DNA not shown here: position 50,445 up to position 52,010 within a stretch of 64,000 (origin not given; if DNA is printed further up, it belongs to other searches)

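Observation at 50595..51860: DnaB helicase interrupted by a full-size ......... intein at the DnaB-b site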

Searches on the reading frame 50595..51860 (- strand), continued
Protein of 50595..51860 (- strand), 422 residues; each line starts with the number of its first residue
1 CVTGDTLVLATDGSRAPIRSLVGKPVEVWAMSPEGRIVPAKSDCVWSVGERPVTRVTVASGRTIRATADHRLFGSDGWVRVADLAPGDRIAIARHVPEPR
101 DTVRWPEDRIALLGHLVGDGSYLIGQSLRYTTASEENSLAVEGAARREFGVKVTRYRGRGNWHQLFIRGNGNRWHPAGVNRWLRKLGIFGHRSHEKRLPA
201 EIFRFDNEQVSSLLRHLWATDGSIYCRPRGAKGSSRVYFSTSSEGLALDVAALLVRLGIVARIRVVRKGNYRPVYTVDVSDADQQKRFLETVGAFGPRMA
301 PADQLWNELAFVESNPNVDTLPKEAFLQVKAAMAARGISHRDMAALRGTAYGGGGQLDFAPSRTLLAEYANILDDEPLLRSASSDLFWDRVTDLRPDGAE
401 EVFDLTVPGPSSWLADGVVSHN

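Call 24: predict_structure(alignment_id=A1)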
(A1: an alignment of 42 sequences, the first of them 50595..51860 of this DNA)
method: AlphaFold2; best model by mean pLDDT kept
length: 422 residues; sequences in the alignment: 42
mean_pLDDT: 93.4   pTM: 0.92
mean pLDDT of the five models: 93.4, 92.7, 91.6, 90.5, 90.2
residues with pLDDT >= 90: 343; 70-90: 79; 50-70: 0; < 50: 0
segments of 3 or more residues with pLDDT < 50: none
pLDDT, mean of each block of 10 residues (from residue 1): 96 96 96 93 95 97 96 94 96 96 97 95 86 96 97 95 93 90 94 94 98 97 91 91 96 97 93 94 94 96 95 84 89 92 89 78 91 92 93 97 91 95 88
secondary structure, 60 per line:
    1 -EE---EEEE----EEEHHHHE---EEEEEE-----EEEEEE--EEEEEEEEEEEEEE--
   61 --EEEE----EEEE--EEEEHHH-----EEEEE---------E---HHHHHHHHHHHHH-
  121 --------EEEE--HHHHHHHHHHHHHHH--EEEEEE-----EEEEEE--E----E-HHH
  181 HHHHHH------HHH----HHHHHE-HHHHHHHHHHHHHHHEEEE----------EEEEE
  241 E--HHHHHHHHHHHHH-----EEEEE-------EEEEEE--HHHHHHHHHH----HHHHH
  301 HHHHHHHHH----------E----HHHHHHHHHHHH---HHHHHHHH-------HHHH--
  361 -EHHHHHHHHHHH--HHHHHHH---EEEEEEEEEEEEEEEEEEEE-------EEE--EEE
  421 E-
elements in order: E7-10 E15-17 H18-21 E26-31 E37-42 E45-58 E63-66 E71-74 E77-80 E89-93 H107-119 E129-132 H135-149 E152-157 E163-168 H178-186 H200-204 H207-221 E222-225 E236-241 H244-256 E262-266 E274-279 H282-291 H296-309 H325-336 H340-347 H355-358 H363-373 H376-382 E386-405 E413-415 E418-421

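Call 29: find_encoding_contigs(protein=P0002, flank=3000, max_places=2)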
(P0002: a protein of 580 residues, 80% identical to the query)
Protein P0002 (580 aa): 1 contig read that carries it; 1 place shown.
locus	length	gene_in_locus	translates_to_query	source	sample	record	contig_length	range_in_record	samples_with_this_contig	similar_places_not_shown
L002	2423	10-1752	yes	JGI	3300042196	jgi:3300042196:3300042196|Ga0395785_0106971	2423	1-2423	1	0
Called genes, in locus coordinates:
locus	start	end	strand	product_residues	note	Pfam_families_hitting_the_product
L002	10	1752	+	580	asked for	PF03796:DnaB_C, PF14890:Intein_splicing, PF14528:LAGLIDADG_3, PF03796:DnaB_C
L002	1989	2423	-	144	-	?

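Call 31: fold_search(model_id=the predicted structure, library=pdb)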
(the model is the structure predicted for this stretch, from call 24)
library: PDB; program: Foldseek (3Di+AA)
matches with E <= 10: 649; with E <= 0.001: 96
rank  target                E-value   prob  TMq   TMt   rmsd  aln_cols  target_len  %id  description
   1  7qss                  4.7e-23  1.00  0.72  0.70   5.9       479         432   20  Crystal structure of homing endonuclease-associated TliVMA intein (C1A) (released 2022-03-30)
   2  7qsu                  1.1e-19  1.00  0.61  0.69   7.5       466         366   18  Crystal structure of homing endonuclease-associated TliVMA intein (C1A, d333-339) (released 2022-03-30)
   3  1dq3                  2.3e-19  1.00  0.64  0.61   6.8       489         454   17  CRYSTAL STRUCTURE OF AN ARCHAEAL INTEIN-ENCODED HOMING ENDONUCLEASE PI-PFUI (released 2000-07-05)
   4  7qst                  7.6e-18  1.00  0.59  0.68   6.1       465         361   17  Crystal structure of homing endonuclease-associated PhoVMA intein (C1A) (released 2022-03-30)
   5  2cw7                  8.0e-16  1.00  0.60  0.49   8.5       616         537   16  Crystal structure of intein homing endonuclease II (released 2006-04-18)
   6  1vde_B                3.8e-12  1.00  0.52  0.52  10.1       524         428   13  PI-SCEI, A HOMING ENDONUCLEASE WITH PROTEIN SPLICING ACTIVITY (released 1998-04-08)
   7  1ef0_A                3.4e-11  1.00  0.48  0.48  10.2       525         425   12  CRYSTAL STRUCTURE OF PI-SCEI MINIPRECURSOR (released 2000-06-07)
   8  1jva_B                8.7e-11  1.00  0.50  0.49   8.2       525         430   13  CRYSTAL STRUCTURE OF THE VMA1-DERIVED ENDONUCLEASE BEARING THE N AND C EXTEIN PROPEPTIDES (released 2002-08-29)
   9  1lws_A                1.1e-10  1.00  0.46  0.46  13.0       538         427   12  Crystal structure of the intein homing endonuclease PI-SceI bound to its recognition sequence (released 2002-09-27)
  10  1um2_B                3.3e-10  1.00  0.51  0.51   8.2       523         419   12  Crystal Structure of the Vma1-Derived Endonuclease with the Ligated Extein Segment (released 2004-09-22)
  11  1um2_A                4.0e-10  1.00  0.51  0.51   9.0       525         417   12  Crystal Structure of the Vma1-Derived Endonuclease with the Ligated Extein Segment (released 2004-09-22)
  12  1dfa                  6.2e-10  1.00  0.49  0.51   9.2       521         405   13  CRYSTAL STRUCTURE OF PI-SCEI IN C2 SPACE GROUP (released 1999-12-08)
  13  6frg                  7.3e-10  1.00  0.22  0.58   2.1       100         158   36  Crystal structure of G-1F mutant of Ssp DnaB Mini-Intein variant M86 (released 2019-01-30)
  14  1vde_A                9.2e-10  1.00  0.50  0.49   9.8       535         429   13  PI-SCEI, A HOMING ENDONUCLEASE WITH PROTEIN SPLICING ACTIVITY (released 1998-04-08)
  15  1ef0_B                3.2e-09  1.00  0.47  0.50  10.3       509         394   13  CRYSTAL STRUCTURE OF PI-SCEI MINIPRECURSOR (released 2000-06-07)
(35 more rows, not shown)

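Call 33: search_protein_representatives(protein=window:50595-51860:-)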
Query: 422 residues. Proteins with E-value up to 0.001 (for the whole library): 7420; up to 1e-10: 3151; up to 1e-30: 551. The best 150 are listed.
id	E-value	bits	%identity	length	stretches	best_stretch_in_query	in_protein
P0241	1.7e-213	726.0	49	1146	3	1-422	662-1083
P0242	2.4e-184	629.9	42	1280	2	1-422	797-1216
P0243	8.6e-172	588.6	59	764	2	1-422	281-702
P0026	3.0e-168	576.9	63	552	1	1-422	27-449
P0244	5.1e-162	556.4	52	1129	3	1-422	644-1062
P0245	1.3e-154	532.0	60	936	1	1-422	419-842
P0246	3.4e-153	527.3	42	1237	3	1-422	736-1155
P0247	3.2e-148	510.9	58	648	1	16-422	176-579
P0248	1.4e-144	499.0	54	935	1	1-422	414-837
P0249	1.3e-143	495.7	57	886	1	1-422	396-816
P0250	3.3e-142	491.1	54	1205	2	1-422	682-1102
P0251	3.0e-138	478.0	54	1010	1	1-422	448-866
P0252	1.8e-134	465.6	44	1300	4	193-422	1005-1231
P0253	9.6e-132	456.6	53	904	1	1-422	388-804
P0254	1.7e-131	455.8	49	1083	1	1-422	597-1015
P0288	6.9e-85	302.2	39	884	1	1-422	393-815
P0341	1.9e-64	234.9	40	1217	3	196-422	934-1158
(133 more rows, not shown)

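Call 36: list_cluster_members(proteins=[P0341, P0001, P0121, P0173, P0288])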
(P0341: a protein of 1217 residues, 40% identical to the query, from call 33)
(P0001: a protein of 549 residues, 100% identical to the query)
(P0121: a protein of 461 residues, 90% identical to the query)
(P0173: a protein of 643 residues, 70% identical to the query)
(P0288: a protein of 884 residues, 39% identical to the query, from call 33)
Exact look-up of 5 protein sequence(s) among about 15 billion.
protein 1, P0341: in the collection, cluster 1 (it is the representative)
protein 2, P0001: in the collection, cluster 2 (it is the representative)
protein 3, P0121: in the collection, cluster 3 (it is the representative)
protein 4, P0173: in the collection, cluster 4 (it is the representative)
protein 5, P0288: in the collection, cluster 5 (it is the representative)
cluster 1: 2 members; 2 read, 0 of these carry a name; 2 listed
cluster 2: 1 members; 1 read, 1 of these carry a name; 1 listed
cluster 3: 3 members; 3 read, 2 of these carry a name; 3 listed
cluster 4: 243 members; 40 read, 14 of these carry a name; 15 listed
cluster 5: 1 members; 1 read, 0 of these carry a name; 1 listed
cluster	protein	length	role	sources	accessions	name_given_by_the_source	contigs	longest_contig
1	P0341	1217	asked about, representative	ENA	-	-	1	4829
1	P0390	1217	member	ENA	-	-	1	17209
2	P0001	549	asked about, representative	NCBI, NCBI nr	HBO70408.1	MAG TPA: hypothetical protein DD658_09950 [Deltaproteobacteria bacterium] | hypothetical protein [Deltaproteobacteria bacterium]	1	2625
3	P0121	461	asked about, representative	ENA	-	-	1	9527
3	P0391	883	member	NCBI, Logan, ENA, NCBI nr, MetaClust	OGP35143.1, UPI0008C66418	MAG: replicative DNA helicase [Deltaproteobacteria bacterium GWC2_65_14] | status=active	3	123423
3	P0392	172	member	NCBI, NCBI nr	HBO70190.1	MAG TPA: hypothetical protein DD658_08715, partial [Deltaproteobacteria bacterium] | hypothetical protein [Deltaproteobacteria bacterium]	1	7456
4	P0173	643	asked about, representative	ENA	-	-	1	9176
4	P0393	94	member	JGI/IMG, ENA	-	elongation factor G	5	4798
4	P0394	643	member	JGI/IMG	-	replicative DNA helicase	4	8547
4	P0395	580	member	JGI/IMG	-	replicative DNA helicase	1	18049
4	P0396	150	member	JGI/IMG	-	elongation factor G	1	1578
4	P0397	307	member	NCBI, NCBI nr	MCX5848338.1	MAG: elongation factor G, partial [Deltaproteobacteria bacterium] | elongation factor G [Deltaproteobacteria bacterium]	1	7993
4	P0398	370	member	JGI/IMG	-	replicative DNA helicase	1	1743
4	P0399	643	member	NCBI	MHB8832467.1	MAG: replicative DNA helicase [Desulfobacteria bacterium]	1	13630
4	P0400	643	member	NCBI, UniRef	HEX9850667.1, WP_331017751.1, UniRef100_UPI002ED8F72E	replicative DNA helicase [Candidatus Deferrimicrobium sp.] | replicative DNA helicase n=1 Tax=Candidatus Deferrimicrobium sp. TaxID=3060586 ...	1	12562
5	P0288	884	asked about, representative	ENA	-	-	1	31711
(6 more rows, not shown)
